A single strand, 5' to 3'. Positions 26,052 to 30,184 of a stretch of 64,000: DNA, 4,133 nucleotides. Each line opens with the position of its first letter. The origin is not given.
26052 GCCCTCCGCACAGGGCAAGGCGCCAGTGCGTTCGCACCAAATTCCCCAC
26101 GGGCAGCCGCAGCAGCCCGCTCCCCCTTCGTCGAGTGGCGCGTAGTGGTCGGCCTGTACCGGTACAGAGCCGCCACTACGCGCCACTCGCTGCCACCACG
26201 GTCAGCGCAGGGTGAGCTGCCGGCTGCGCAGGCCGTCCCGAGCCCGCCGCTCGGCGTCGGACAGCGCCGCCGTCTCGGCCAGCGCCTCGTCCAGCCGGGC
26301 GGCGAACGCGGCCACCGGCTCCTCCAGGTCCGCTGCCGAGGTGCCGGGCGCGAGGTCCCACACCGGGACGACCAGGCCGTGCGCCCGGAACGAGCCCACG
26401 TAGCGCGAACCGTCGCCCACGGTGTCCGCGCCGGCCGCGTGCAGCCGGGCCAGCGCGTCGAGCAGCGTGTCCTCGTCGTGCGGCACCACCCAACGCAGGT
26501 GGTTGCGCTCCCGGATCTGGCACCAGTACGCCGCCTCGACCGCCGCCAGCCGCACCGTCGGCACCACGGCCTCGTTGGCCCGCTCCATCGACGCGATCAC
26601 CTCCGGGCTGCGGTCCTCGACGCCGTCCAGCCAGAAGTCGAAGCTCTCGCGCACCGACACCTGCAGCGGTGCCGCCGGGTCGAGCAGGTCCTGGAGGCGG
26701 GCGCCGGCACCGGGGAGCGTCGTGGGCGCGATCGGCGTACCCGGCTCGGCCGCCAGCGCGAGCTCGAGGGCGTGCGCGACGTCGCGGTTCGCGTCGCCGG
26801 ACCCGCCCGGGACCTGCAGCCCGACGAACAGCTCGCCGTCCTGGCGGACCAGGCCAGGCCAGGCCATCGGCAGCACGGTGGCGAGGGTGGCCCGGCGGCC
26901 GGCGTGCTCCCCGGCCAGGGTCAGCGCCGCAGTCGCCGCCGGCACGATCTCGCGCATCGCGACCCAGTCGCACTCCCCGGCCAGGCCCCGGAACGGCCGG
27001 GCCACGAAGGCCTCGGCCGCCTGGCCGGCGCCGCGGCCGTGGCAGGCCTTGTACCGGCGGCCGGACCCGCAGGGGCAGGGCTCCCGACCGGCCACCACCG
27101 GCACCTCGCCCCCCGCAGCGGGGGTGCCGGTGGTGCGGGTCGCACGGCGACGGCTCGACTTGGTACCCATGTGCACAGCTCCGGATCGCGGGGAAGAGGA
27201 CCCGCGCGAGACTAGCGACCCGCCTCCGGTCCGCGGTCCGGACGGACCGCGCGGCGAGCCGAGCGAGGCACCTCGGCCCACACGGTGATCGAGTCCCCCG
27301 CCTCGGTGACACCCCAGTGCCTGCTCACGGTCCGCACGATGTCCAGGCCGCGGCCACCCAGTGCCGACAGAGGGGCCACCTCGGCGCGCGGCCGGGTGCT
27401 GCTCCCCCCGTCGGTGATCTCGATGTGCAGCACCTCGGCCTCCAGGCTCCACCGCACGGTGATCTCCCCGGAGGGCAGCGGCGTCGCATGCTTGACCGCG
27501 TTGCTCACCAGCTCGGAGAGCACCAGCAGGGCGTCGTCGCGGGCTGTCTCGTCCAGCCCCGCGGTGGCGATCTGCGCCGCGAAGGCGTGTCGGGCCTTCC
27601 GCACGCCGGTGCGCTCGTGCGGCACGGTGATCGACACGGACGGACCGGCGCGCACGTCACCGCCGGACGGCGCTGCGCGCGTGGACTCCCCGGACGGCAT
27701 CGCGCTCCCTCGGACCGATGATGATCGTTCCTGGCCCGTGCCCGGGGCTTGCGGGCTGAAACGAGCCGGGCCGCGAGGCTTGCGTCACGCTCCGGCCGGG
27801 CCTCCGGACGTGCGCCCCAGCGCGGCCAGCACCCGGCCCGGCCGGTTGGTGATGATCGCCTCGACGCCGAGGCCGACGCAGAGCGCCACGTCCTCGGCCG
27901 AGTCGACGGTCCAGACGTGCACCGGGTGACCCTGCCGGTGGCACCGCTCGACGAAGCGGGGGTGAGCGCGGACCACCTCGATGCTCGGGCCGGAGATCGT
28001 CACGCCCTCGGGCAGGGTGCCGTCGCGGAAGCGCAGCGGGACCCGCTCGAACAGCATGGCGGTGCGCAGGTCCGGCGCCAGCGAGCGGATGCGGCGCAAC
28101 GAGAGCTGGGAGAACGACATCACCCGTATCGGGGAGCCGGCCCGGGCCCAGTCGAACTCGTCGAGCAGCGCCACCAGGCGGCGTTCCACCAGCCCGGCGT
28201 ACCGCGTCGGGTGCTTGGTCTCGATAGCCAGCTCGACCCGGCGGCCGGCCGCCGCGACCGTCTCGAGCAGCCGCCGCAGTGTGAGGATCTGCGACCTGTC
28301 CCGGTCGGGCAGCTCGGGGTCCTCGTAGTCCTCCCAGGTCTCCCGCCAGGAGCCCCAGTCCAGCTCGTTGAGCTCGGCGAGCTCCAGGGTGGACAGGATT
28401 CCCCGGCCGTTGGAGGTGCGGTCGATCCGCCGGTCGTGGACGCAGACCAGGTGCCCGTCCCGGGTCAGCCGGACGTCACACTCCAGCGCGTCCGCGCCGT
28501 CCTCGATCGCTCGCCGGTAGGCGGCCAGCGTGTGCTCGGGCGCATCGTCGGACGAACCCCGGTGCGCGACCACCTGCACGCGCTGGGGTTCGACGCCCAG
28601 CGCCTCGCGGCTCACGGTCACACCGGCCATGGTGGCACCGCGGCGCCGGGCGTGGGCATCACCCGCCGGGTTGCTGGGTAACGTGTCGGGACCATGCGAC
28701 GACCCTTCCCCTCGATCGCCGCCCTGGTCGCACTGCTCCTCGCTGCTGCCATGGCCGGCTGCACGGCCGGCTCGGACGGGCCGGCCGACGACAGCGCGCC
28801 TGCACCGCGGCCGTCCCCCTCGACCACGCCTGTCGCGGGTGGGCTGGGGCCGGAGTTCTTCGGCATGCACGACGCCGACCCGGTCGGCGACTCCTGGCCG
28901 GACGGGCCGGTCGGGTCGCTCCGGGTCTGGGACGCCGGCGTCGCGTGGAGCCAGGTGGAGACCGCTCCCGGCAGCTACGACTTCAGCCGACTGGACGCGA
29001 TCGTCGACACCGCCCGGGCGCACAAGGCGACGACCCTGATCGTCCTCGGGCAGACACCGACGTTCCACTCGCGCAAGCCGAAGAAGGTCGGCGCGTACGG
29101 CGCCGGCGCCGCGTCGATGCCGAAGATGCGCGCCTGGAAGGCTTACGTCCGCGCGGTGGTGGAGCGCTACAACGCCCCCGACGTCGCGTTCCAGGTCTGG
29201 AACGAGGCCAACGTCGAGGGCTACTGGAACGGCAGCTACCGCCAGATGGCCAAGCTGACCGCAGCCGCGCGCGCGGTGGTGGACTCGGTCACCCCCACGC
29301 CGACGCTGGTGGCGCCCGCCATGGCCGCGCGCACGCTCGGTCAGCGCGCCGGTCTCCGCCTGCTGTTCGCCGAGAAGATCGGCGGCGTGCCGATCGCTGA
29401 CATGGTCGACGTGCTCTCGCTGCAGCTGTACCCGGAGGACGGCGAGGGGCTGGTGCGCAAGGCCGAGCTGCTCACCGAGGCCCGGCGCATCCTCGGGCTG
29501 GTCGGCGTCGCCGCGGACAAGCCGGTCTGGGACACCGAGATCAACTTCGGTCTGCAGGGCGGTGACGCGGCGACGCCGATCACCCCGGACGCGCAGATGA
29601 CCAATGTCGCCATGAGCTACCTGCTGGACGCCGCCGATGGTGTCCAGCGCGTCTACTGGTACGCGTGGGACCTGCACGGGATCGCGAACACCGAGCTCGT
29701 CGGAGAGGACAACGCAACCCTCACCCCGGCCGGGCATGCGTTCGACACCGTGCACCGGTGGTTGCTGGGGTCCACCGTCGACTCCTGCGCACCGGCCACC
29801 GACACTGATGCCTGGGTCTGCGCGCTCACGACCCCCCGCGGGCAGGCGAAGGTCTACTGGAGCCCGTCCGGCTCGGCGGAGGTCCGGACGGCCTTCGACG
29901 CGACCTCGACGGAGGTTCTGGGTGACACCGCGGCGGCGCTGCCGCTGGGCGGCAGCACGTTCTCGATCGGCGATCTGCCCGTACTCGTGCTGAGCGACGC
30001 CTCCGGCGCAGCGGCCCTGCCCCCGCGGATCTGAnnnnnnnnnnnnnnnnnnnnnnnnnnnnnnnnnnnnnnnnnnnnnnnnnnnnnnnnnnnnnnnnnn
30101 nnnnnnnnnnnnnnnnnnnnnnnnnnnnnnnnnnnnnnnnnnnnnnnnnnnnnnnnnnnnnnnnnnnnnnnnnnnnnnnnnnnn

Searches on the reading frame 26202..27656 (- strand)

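Call 14: search_protein_families(library=pfam, proteins=[window:26202-27656:-], max_evalue=0.001)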
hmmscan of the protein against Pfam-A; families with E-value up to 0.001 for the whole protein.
window:26202-27656:- (484 aa): 2 families
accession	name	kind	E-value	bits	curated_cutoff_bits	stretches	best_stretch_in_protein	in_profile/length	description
PF19348.4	DUF5926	-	2.2e-117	391.8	27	1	221-484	1-264/264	Family of unknown function (DUF5926)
PF02810.21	SEC-C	-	7.8e-08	32.5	20.4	1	192-208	3-19/19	SEC-C motif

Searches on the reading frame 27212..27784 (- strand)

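Call 14: search_protein_families(library=pfam, proteins=[window:27212-27784:-], max_evalue=0.001)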
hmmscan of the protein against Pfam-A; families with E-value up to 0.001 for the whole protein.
window:27212-27784:- (190 aa): 2 families
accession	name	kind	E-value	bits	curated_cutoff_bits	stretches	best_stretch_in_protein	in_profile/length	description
PF13581.12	HATPase_c_2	-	4.8e-16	59.4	27.4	1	57-165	4-122/127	Histidine kinase-like ATPase domain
PF02518.31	HATPase_c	-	5.8e-09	36.8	26.4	1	84-162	5-93/111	Histidine kinase-, DNA gyrase B-, and HSP90-like ATPase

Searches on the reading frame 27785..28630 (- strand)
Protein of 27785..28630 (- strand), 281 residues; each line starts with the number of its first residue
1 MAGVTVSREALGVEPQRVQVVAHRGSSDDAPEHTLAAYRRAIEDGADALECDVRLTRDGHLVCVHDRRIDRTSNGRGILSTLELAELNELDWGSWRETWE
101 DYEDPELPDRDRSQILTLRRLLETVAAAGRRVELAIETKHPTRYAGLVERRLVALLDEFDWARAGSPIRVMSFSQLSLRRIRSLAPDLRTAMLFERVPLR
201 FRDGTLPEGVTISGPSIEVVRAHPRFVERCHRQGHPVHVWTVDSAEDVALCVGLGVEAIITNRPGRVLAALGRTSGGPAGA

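Call 14: search_protein_families(library=pfam, proteins=[window:27785-28630:-], max_evalue=0.001)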
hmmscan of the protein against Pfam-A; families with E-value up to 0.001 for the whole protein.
window:27785-28630:- (281 aa): 1 family
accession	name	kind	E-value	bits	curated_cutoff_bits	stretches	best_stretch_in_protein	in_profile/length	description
PF03009.23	GDPD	-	1e-49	170.3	23.6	1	23-265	1-243/244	Glycerophosphoryl diester phosphodiesterase family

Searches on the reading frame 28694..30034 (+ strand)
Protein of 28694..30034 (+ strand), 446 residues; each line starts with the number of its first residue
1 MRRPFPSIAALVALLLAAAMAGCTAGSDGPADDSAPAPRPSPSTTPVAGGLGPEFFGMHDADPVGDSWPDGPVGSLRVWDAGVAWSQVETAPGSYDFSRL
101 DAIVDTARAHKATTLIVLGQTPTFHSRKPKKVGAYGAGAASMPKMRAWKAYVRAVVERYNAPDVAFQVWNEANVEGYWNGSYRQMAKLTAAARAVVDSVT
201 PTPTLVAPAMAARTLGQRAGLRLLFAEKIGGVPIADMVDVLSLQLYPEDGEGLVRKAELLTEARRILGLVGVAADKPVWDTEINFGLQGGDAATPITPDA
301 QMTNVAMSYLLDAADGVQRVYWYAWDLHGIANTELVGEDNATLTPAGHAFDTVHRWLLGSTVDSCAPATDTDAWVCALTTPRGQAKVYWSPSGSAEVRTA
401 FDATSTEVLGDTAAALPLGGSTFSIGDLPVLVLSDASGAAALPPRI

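Call 7: search_protein_families(library=pfam, proteins=[window:28694-30034:+], max_evalue=0.01)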
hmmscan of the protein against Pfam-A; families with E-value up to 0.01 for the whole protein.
window:28694-30034:+ (446 aa): 3 families
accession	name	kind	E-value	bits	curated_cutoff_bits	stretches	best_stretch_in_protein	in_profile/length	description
PF02449.21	Glyco_hydro_42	-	0.00018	21.4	21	1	82-119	31-66/376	Beta-galactosidase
PF01229.23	Glyco_hydro_39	-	0.00018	20.9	26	1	94-287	73-275/472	Glycosyl hydrolases family 39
PF00331.26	Glyco_hydro_10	-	0.00023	20.9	22.1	1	85-184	47-139/311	Glycosyl hydrolase family 10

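Call 11: search_protein_families(library=ncbifam, proteins=[window:28694-30034:+], max_evalue=0.001)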
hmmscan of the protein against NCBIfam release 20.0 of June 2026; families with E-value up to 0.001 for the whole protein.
window:28694-30034:+ (446 aa): 1 family
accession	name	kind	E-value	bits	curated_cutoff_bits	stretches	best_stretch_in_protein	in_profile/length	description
NF051902.1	GH35_fam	subfamily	0.00018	20.3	500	1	81-113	54-86/510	GH35 family beta-galactosidase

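Call 51: search_solved_structures(query=window:28694-30034:+, max_evalue=0.1)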
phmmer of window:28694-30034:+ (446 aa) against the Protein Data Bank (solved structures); distinct sequences matched with E-value up to 0.1: 20.
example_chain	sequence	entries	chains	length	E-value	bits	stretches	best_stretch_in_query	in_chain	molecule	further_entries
4ekj_A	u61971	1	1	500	3.6e-07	32.8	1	91-211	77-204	Beta-xylosidase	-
4m29_A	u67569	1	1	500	4e-07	32.7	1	91-211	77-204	Beta-xylosidase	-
6uqj_A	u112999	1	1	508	5.1e-07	32.3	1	94-211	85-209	Beta-xylosidase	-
8i0j_A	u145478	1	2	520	6.2e-07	32.1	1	94-211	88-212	Glycoside hydrolase family 39 beta-xylosidase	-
8i0x_B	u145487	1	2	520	6.2e-07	32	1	94-211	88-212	Glycoside hydrolase family 39 beta-xylosidase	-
4zn2_A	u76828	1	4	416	3.1e-05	26.5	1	83-287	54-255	PslG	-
5bx9_A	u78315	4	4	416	3.1e-05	26.5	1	83-287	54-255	PslG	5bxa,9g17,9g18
2bs9_A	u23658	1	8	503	0.0002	23.8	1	94-210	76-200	BETA-XYLOSIDASE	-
1w91_A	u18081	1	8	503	0.00021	23.7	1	94-210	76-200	BETA-XYLOSIDASE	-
2bfg_A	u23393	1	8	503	0.0014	21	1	94-210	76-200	BETA-XYLOSIDASE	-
7kmn_A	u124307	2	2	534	0.0059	18.9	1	68-116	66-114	Beta-galactosidase, GH35 family | Beta-galactosidase, GH35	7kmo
4d1i_A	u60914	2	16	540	0.0067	18.8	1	61-116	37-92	BETA-GALACTOSIDASE, PUTATIVE, BGL35A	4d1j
5jaw_A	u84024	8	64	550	0.0069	18.7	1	61-116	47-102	Beta-galactosidase, putative, bgl35A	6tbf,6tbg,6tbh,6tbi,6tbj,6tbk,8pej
8fa4_B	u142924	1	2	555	0.027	16.8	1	68-116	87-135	Glycoside hydrolase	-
1ta3_B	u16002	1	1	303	0.041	16.2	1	82-178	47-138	Endo-1,4-beta-xylanase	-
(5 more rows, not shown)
